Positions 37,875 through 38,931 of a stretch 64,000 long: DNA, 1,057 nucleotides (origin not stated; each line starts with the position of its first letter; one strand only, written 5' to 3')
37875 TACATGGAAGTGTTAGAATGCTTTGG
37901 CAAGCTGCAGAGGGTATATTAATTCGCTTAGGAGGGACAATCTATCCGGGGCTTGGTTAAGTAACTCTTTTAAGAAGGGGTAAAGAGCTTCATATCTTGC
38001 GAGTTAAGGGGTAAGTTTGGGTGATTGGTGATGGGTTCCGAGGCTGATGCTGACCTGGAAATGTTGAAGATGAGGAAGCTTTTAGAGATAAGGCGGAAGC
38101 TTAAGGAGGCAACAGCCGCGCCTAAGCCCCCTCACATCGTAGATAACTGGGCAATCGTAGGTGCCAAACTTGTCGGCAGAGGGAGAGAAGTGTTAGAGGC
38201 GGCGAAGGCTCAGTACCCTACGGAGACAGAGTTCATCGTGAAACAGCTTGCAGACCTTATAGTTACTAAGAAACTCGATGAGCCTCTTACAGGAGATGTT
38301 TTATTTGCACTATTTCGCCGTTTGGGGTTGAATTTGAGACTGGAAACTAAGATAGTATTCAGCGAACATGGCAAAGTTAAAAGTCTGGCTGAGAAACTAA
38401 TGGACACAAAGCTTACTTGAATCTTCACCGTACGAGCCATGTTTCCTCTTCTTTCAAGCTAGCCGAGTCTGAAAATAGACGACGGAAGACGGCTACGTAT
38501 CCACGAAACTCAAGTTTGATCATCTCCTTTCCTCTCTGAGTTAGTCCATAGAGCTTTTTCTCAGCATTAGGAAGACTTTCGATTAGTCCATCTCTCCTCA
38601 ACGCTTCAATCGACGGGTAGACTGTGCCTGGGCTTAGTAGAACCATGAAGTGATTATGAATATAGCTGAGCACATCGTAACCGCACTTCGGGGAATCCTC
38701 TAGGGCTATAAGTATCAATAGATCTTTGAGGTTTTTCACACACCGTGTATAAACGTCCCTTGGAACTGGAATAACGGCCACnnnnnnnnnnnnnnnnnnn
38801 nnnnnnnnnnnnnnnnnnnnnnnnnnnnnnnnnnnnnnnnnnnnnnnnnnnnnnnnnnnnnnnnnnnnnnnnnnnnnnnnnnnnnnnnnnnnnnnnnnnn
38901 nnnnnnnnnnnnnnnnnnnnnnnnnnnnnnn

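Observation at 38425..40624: Four-gene regulator operon: two unknowns, an Lrp-like regulator with a Cys-rich (TRASH-like) tail, and PadR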

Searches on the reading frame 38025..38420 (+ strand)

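Call 3: search_protein_families(library=pfam, proteins=[window:38025-38420:+], max_evalue=0.1)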
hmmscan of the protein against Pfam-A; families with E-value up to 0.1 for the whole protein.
window:38025-38420:+ (131 aa): 1 family
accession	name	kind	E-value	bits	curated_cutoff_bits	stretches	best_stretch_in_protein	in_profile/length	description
PF01984.25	dsDNA_bind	-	0.0066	17.1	26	1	44-113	36-104/106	Double-stranded DNA-binding domain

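Call 5: search_protein_families(library=ncbifam, proteins=[window:38025-38420:+], max_evalue=0.1)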
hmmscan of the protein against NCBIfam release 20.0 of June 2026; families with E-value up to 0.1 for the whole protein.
window:38025-38420:+ (131 aa): 1 family
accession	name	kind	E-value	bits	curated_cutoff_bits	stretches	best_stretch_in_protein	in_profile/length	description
NF003268.0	PRK04239.1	equivalog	0.051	13.7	98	0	8-110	3-110/113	DNA-binding protein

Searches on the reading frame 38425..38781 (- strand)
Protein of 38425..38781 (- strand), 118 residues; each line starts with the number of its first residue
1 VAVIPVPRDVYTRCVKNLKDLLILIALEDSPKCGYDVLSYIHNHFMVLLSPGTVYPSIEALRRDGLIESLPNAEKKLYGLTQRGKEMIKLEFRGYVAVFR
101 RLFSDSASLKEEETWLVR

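Call 3: search_protein_families(library=pfam, proteins=[window:38425-38781:-], max_evalue=0.1)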
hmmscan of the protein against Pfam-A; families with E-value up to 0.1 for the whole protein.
window:38425-38781:- (118 aa): 1 family
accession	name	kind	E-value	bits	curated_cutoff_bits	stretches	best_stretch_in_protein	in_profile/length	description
PF03551.20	PadR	-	5.1e-10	39.7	27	1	23-88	1-73/75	Transcriptional regulator PadR-like family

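Call 5: search_protein_families(library=ncbifam, proteins=[window:38425-38781:-], max_evalue=0.1)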
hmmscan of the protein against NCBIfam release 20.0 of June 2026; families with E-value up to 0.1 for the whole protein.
window:38425-38781:- (118 aa): 4 families
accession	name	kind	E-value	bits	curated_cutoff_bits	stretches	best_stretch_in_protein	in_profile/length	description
TIGR03433.1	padR_acidobact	paralog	1.8e-07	31.2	101.8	1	20-97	6-90/101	PadR family transcriptional regulator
NF006931.0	PRK09416.1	equivalog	9.1e-05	22.6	112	1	21-89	46-116/135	PadR family transcriptional regulator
NF053635.1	TransRegRv3488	equivalog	0.004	17.4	140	1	49-91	38-84/98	Rv3488 family transcriptional regulator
NF053610.1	Sso10a_fam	subfamily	0.061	13.4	60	1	57-87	37-63/64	Sso10a family chromatin protein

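Call 17: search_protein_families(library=phrogs, proteins=[window:38425-38781:-], max_evalue=0.01)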
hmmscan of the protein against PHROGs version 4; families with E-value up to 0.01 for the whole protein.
window:38425-38781:- (118 aa): 3 families
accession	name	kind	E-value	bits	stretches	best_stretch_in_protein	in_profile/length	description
phrog_4278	-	unknown function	1.4e-07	32.4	1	19-94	34-110/127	-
phrog_25401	-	DNA, RNA and nucleotide metabolism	1e-06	29.7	1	16-88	12-84/97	DNA binding protein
phrog_11046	-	transcription regulation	0.00056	20.7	1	21-89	12-78/94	transcriptional regulator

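Call 112: search_protein_families(library=padloc, proteins=[window:38425-38781:-], max_evalue=0.01)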
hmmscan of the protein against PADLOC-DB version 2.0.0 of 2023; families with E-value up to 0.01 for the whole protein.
window:38425-38781:- (118 aa): 0 families

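Call 114: search_solved_structures(query=window:38425-38781:-, max_evalue=0.01)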
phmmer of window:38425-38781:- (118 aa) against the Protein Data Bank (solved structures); distinct sequences matched with E-value up to 0.01: 2.
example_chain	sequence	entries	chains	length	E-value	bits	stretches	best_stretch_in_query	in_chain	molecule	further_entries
4esb_A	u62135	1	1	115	0.00039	23.8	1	13-92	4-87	Transcriptional regulator, PadR family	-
5dym_A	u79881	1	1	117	0.00055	23.3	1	14-93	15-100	PadR-family transcriptional regulator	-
